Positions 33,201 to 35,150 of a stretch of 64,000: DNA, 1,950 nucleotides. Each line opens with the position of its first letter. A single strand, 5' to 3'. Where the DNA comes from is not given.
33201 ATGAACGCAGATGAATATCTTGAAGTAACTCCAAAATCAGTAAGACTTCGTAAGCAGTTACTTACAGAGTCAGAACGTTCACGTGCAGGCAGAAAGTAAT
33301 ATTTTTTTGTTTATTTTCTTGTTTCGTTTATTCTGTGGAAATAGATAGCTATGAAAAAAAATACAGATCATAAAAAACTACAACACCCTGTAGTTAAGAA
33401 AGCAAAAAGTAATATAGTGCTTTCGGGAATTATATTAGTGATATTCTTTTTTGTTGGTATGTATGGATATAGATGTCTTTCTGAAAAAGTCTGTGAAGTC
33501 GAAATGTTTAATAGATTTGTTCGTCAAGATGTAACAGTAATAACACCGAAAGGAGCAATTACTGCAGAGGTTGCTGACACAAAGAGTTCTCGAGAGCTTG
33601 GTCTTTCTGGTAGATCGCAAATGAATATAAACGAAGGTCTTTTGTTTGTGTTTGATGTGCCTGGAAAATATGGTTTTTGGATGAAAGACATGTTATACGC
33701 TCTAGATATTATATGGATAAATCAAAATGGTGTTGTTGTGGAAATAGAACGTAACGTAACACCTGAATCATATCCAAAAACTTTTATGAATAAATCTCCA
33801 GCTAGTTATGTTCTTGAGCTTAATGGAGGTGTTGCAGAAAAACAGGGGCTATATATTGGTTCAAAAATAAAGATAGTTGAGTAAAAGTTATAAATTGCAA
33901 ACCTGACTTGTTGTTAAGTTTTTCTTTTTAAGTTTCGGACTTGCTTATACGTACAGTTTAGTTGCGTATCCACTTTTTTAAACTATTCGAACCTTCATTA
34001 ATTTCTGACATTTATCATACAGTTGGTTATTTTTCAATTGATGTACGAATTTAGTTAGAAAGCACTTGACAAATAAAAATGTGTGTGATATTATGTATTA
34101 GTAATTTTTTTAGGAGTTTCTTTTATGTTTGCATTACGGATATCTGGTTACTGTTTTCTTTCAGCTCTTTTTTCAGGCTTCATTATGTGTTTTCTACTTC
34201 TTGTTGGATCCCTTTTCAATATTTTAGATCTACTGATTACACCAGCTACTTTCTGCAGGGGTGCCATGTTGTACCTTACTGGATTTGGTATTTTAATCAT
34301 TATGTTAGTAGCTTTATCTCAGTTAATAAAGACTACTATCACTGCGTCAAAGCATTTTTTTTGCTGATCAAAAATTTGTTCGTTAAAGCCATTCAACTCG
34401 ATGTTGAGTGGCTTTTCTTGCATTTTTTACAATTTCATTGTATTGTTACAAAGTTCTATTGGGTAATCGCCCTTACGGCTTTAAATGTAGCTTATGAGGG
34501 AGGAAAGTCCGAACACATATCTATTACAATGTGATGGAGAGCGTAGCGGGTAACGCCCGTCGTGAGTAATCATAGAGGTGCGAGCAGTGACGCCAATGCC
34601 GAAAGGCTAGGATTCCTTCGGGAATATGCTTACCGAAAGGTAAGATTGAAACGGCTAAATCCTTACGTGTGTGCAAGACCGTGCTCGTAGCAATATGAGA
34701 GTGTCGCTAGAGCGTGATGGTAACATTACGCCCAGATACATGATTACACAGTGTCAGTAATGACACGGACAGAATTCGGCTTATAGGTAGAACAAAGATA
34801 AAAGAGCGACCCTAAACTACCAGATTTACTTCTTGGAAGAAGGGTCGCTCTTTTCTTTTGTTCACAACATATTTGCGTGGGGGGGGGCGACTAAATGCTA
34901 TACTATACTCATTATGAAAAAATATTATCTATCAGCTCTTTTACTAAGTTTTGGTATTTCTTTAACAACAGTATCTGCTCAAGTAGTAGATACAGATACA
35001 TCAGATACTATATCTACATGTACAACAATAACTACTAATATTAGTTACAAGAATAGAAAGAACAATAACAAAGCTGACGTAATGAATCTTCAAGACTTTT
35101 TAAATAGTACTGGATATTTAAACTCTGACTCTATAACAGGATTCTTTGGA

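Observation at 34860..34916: G9 homopolymer tract in the promoter of surface-protein paralog 1: candidate slipped-strand phase-variation switch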

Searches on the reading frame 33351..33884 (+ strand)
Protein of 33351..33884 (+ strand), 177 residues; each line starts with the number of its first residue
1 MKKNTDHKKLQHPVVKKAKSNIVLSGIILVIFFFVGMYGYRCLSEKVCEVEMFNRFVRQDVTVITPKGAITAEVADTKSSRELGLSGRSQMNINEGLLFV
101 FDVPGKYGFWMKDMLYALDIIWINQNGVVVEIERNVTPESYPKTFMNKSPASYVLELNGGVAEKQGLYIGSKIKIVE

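Call 13: search_protein_families(library=pfam, proteins=[window:33351-33884:+], max_evalue=0.01)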
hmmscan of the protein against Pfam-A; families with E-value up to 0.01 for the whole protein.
window:33351-33884:+ (177 aa): 1 family
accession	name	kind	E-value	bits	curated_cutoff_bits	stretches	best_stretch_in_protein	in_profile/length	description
PF02643.20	DUF192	-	1.1e-29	102.9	27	1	70-175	1-96/96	Uncharacterized ACR, COG1430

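Call 15: find_encoding_contigs(protein=window:33351-33884:+, flank=5000, max_places=10)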
Protein window:33351-33884:+ (177 aa): 4 contigs read that carry it; 3 places shown.
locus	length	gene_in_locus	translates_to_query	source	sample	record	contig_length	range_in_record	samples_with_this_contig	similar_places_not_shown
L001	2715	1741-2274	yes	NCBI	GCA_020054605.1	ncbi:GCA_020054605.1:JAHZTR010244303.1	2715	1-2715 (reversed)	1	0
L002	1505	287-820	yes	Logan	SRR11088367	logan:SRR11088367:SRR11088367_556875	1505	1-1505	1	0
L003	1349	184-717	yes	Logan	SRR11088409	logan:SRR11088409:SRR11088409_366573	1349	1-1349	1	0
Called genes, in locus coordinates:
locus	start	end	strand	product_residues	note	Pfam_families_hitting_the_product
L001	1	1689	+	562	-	?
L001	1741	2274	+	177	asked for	PF02643:DUF192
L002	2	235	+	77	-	?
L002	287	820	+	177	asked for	PF02643:DUF192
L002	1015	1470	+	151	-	-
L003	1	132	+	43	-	?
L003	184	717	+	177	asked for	PF02643:DUF192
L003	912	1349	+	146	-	?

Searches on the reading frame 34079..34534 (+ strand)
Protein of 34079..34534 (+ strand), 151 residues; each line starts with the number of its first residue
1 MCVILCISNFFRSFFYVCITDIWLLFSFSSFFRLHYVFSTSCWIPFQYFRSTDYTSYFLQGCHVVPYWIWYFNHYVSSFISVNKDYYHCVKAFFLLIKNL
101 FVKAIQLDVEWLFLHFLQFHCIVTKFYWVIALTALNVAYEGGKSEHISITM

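Call 13: search_protein_families(library=pfam, proteins=[window:34079-34534:+], max_evalue=0.01)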
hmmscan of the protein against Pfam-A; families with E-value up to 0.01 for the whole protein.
window:34079-34534:+ (151 aa): 0 families

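Call 21: find_encoding_contigs(protein=window:34079-34534:+, flank=6000, max_places=10)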
Protein window:34079-34534:+ (151 aa): 2 contigs read that carry it; 1 place shown.
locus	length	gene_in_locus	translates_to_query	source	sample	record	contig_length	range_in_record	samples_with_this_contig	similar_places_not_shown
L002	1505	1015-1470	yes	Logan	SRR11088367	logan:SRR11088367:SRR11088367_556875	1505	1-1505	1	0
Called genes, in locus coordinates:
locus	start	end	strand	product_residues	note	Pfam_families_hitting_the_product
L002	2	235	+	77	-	?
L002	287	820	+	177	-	PF02643:DUF192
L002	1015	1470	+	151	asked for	-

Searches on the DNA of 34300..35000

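Call 7: search_rna_families(source=window, start=34300, end=35000, threshold=evalue, max_evalue=1, show_alignments=2)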
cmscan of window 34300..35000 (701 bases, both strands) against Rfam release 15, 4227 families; matches with E-value up to 1: 8.
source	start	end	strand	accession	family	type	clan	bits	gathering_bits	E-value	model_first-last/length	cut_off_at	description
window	34451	34799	+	RF00010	RNaseP_bact_a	Gene; ribozyme;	CL00002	97.7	100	1.4e-30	1-367/367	no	Bacterial RNase P class A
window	34385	34446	-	RF02844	RefA9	Gene; antisense;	-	36.2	49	0.00085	1-64/64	no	Enterococcus sRNA A9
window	34789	34963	+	RF01808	MicX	Gene; sRNA;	-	23.4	75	0.0064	1-194/194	no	MicX Vibrio cholerae sRNA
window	34779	34876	-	RF03334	MIR391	Gene; miRNA;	-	23.2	70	0.021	1-103/103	no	MIR391 microRNA precursor family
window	34838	34861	+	RF00489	ctRNA_p42d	Gene; antisense;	-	23.1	50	0.018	1-46/46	no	ctRNA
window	34789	34864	-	RF03629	mir-641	Gene; miRNA;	-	22.2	100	0.13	1-98/98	no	mir-641 microRNA precursor family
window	34386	34468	-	RF04339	Plastid-psbJ-3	Cis-reg;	CL00152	21.8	61.7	0.38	1-125/125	no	Plastid-psbJ-3 3UTR RNA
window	34805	34874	+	RF01581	RUF6-5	Gene; sRNA;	-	17.9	70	0.99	1-156/156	no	Plasmodium RNA of unknown function RUF6-5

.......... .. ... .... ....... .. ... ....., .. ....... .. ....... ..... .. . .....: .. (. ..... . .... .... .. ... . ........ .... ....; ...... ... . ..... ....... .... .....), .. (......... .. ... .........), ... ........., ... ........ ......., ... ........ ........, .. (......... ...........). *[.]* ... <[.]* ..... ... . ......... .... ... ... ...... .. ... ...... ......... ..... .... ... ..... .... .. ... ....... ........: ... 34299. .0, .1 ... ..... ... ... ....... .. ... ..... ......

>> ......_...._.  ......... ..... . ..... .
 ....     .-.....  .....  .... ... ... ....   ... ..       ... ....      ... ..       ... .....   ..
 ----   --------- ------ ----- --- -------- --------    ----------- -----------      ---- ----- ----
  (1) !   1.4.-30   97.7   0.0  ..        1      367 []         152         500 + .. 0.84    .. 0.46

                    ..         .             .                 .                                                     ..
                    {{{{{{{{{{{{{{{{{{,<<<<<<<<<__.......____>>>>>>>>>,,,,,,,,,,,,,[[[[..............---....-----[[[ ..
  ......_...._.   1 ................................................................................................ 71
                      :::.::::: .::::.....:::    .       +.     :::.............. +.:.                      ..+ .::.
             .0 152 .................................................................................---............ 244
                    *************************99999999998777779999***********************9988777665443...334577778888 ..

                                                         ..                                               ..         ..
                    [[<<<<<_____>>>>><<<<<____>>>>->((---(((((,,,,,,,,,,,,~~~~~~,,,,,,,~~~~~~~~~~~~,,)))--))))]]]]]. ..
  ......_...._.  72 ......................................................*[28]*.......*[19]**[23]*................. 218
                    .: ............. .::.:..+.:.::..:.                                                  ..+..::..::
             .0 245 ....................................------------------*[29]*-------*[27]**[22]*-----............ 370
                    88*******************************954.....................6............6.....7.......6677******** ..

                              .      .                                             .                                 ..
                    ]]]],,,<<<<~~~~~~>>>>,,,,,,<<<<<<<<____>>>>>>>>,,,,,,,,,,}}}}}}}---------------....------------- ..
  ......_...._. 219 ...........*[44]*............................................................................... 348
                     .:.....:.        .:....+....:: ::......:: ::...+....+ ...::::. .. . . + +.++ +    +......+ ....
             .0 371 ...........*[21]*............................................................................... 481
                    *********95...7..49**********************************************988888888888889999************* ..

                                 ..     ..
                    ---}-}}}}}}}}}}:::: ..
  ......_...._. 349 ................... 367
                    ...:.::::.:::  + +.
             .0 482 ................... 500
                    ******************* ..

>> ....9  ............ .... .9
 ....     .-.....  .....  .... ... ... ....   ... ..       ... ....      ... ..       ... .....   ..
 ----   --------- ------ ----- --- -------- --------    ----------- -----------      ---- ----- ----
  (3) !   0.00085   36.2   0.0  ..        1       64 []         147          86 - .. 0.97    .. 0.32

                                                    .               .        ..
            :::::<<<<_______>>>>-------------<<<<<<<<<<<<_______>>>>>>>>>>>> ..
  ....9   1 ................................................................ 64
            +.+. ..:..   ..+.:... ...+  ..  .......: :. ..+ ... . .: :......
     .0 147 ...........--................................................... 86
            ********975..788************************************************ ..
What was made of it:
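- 34451..34799 (+): RNase P RNA gene (rnpB, bacterial class A, reduced form), the gene immediately upstream. cmscan hit to RF00010, 97.7 bits (gathering score 100), E 1.4e-30, model positions 1-367 (call 7).
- On Bacterial RNase P RNA class A (Rfam RF00010), the upstream neighbour: The score is 2.3 bits under the curated gathering score, and several peripheral helices are missing (call 7).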
